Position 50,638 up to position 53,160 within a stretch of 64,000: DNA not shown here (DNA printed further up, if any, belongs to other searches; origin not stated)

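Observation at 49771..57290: Uncharacterised five-gene block: MAL-like, MetE-like, divergent MttB, cytoplasmic Mo-oxidoreductase and a second methyl-THF methyltransferase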

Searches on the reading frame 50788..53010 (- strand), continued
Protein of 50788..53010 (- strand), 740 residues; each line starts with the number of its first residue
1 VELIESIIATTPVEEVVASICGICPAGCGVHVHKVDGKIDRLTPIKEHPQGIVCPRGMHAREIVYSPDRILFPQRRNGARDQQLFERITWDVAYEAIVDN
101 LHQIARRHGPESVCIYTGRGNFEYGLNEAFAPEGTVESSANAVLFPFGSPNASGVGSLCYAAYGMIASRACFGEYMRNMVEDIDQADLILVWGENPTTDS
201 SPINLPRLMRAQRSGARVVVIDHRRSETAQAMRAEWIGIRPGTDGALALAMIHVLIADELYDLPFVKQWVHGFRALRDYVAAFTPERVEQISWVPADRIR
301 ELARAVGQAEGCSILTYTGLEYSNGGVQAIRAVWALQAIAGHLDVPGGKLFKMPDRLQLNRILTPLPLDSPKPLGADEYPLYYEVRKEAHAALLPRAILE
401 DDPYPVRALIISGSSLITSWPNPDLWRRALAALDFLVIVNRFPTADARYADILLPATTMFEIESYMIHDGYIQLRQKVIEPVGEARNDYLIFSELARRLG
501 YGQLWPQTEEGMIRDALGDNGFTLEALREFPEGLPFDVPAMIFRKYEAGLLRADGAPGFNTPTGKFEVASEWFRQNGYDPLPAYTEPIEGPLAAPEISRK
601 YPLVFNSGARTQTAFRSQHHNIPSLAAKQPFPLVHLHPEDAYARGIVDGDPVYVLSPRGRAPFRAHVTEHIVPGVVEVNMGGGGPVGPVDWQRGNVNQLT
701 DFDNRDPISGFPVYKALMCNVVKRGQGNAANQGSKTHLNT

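Call 81: find_encoding_contigs(protein=P0235, flank=10000, max_places=1)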
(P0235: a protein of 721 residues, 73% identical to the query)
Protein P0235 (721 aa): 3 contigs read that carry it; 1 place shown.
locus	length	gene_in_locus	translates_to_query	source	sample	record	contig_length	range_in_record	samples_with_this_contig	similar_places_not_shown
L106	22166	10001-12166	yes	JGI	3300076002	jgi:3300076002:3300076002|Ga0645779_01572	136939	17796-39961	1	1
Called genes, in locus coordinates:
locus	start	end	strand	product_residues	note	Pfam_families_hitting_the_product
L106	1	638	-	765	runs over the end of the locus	PF04945:YHS, PF03109:ABC1, PF27536:UbiB_helical (weak), PF14196:ATC_hydrolase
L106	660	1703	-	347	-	PF02800:Gp_dh_C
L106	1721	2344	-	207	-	PF04191:PEMT, PF04140:ICMT (weak)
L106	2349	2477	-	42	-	PF05175:MTS (weak)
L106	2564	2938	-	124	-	PF13473:Cupredoxin_1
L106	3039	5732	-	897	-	PF04945:YHS, PF00403:HMA, PF00122:E1-E2_ATPase, PF00702:Hydrolase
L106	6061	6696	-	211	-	PF02353:CMAS (weak), PF01135:PCMT, PF13489:Methyltransf_23, PF01209:Ubie_methyltran, PF13847:Methyltransf_31, PF08241:Methyltransf_11, PF08242:Methyltransf_12, PF13649:Methyltransf_25, +2 more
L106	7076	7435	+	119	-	-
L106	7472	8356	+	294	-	PF12801:Fer4_5 (faint), PF13187:Fer4_9 (faint)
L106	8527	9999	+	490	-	PF06253:MTTB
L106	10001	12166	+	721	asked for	PF04879:Molybdop_Fe4S4 (weak), PF00384:Molybdopterin, PF01568:Molydop_binding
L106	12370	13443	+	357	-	-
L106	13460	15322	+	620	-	PF02743:dCache_1, PF00672:HAMP, PF07730:HisKA_3, PF13581:HATPase_c_2 (weak), PF02518:HATPase_c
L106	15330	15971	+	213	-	PF00072:Response_reg, PF00196:GerE, PF08281:Sigma70_r4_2, PF13936:HTH_38 (faint)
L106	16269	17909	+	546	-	PF09459:EB_dh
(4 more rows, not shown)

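Call 89: search_protein_families(library=pfam, proteins=[L056:8697-10169:+, L056:4299-5621:-, L049:2666-3013:-, L049:3390-4286:-, L046:1-849:+, L054:3282-4598:+, L043:9933-11204:+, L029:117-2471:+, L029:5632-6873:+, L073:9351-10328:+], max_evalue=0.00001)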
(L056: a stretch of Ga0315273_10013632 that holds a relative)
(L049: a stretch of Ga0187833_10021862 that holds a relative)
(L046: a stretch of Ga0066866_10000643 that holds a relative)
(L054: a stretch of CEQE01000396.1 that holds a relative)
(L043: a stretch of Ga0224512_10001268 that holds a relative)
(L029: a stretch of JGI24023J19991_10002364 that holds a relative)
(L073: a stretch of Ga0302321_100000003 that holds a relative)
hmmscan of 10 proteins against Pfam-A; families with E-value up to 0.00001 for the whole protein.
L056:8697-10169:+ (490 aa): 0 families

L056:4299-5621:- (440 aa): 0 families

L049:2666-3013:- (115 aa): 0 families

L049:3390-4286:- (298 aa): 1 family
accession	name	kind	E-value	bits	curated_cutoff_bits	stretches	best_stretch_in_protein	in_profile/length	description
PF00582.32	Usp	-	3.3e-09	37.8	24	1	179-298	4-141/141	Universal stress protein family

L046:1-849:+ (282 aa): 1 family
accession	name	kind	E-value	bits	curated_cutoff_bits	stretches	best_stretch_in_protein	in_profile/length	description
PF00850.24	Hist_deacetyl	-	9e-73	245.6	27.9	1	2-274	39-293/298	Histone deacetylase domain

L054:3282-4598:+ (438 aa): 1 family
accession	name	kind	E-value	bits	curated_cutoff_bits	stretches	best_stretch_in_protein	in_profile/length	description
PF00557.29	Peptidase_M24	-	3.1e-28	99.4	23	1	216-424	2-208/208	Metallopeptidase family M24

L043:9933-11204:+ (423 aa): 0 families

L029:117-2471:+ (784 aa): 3 families
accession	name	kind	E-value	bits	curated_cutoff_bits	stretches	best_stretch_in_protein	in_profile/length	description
PF01571.26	GCV_T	-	9.7e-64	215.5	25.6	1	411-669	2-254/255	Aminomethyltransferase folate-binding domain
PF09347.15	DUF1989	-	2.6e-46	157.8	27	1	189-356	3-168/168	Domain of unknown function (DUF1989)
PF08669.17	GCV_T_C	-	4.4e-21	75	25.9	1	695-776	1-80/80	Glycine cleavage T-protein C-terminal barrel domain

L029:5632-6873:+ (413 aa): 1 family
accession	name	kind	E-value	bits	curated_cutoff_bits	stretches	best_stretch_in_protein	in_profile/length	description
PF20573.4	DUF6782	-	3.3e-33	115.4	27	1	138-359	10-234/241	Putative metallopeptidase family (DUF6782)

L073:9351-10328:+ (325 aa): 1 family
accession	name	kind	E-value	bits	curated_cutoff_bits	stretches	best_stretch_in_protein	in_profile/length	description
PF00487.30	FA_desaturase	-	3.6e-29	102.7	29.7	1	66-292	9-242/253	Fatty acid desaturase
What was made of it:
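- In L029 a GcvT-family demethylase fusion sits in MttB's place (call 89).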
